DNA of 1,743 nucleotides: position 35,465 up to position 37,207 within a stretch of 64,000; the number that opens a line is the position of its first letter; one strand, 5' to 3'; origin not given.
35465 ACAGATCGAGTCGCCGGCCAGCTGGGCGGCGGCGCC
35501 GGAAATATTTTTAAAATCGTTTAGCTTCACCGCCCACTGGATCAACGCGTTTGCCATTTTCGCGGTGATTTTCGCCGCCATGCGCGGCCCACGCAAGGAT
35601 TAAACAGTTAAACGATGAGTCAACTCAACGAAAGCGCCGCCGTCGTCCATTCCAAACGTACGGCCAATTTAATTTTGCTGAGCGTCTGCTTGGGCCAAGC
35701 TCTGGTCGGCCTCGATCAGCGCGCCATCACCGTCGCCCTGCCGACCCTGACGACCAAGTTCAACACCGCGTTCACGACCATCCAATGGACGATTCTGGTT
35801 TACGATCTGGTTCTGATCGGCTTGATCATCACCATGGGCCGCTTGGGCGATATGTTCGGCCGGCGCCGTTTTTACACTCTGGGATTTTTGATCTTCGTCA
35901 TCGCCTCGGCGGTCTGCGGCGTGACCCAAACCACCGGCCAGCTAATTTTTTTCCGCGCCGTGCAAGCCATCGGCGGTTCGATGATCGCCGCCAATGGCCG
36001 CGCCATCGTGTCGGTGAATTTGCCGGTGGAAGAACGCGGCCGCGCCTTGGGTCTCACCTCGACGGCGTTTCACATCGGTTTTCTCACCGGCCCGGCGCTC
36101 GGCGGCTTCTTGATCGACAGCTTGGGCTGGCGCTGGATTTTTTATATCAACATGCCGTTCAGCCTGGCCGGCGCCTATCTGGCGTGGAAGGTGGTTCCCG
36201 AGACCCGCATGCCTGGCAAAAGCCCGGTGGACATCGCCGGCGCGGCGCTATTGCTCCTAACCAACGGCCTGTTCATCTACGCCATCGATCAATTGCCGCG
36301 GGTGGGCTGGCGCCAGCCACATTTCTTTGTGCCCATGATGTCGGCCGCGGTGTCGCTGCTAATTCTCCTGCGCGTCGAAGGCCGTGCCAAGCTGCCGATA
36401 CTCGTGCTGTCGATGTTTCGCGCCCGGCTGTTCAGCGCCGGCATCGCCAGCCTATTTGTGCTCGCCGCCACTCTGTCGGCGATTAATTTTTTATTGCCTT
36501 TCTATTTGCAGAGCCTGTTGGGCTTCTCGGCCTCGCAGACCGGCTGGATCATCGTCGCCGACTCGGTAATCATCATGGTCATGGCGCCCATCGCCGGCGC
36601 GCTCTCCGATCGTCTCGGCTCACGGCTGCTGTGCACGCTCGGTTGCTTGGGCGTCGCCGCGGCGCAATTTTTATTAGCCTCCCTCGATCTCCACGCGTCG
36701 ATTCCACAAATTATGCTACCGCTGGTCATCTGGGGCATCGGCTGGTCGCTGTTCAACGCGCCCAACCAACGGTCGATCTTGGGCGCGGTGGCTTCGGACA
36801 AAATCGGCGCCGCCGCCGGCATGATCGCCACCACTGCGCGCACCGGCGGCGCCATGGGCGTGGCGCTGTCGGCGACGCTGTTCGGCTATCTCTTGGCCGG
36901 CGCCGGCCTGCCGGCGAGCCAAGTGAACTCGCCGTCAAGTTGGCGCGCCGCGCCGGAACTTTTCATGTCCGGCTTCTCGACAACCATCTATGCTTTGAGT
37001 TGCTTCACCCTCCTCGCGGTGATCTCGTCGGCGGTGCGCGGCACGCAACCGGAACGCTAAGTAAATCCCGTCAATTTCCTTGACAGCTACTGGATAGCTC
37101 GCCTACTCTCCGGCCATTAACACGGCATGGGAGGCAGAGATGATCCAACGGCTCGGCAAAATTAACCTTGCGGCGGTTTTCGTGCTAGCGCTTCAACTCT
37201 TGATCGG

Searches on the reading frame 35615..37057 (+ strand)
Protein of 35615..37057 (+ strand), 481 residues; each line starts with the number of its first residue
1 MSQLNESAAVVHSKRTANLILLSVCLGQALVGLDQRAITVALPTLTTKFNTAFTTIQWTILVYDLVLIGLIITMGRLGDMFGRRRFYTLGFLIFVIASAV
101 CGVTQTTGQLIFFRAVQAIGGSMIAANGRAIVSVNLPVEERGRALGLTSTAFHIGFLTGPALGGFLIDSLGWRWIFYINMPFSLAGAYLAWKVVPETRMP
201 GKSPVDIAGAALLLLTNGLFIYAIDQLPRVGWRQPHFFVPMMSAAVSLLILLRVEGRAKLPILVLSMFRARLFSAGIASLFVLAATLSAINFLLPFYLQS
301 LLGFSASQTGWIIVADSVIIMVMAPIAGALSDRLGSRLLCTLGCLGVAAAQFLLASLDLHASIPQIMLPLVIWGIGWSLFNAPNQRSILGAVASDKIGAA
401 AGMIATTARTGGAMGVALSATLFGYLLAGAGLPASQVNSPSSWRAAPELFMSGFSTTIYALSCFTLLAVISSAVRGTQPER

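Call 53: search_protein_families(library=ncbifam, proteins=[window:35615-37057:+], max_evalue=1e-10)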
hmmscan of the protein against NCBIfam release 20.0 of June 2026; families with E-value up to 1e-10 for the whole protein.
window:35615-37057:+ (481 aa): 33 families (the best 25 are shown)
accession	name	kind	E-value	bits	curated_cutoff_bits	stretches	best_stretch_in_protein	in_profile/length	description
TIGR00711.1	efflux_EmrB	subfamily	8.2e-76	255.7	230.2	1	21-423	4-408/485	DHA2 family efflux MFS transporter permease subunit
NF011571.1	PRK14995.1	subfamily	4.7e-41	141.1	701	1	19-428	6-412/493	SmvA family efflux MFS transporter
NF000391.1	EmrB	exception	1.9e-37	129.1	925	1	18-423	8-418/501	multidrug efflux MFS transporter permease subunit EmrB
NF033896.2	MFS_LfrA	equivalog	3.5e-36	124.9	825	1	4-426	5-427/504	efflux MFS transporter LfrA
NF012169.0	qepA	equivalog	5.3e-36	124.3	1075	1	17-421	19-420/511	fluoroquinolone efflux MFS transporter QepA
NF000025.1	MFS_efflux_tcmA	exception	7.6e-36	123.9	999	1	20-422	27-430/538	tetracenomycin C efflux MFS transporter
NF007799.0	PRK10504.1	subfamily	8.4e-33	114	426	1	19-375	10-363/471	multidrug transporter subunit MdtD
NF012180.1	tet_MFS_43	exception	8.8e-32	110.7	999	1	8-434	10-437/484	tetracycline efflux MFS transporter Tet(43)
NF000089.1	qac_MFS_AB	exception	1.2e-28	100.1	900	1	11-423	13-425/514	QacA/B family quaternary ammonium compound efflux MFS transporter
NF040895.2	MFS_effux_SdrM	equivalog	2.5e-28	99.4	550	1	21-380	8-361/441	multidrug efflux MFS transporter SdrM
NF000031.1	MFS_efflux_LmrA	exception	7.8e-28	97.4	850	1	14-420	28-434/484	lincomycin efflux MFS transporter Lmr(A)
NF000218.1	FexA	exception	4.4e-27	94.8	900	1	13-420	14-426/475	chloramphenicol/florfenicol efflux MFS transporter FexA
NF000060.1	MFS_efflux_LmrB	exception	3e-26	92.3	800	1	18-454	16-451/479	lincomycin efflux MFS transporter Lmr(B)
NF000095.1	tet_MFS_OtrB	exception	3.6e-25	88.5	999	1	22-419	29-433/563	oxytetracycline resistance efflux MFS transporter OtrB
TIGR00880.1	2_A_01_02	superfamily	1.1e-24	87.1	131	1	73-197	17-141/141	multidrug resistance protein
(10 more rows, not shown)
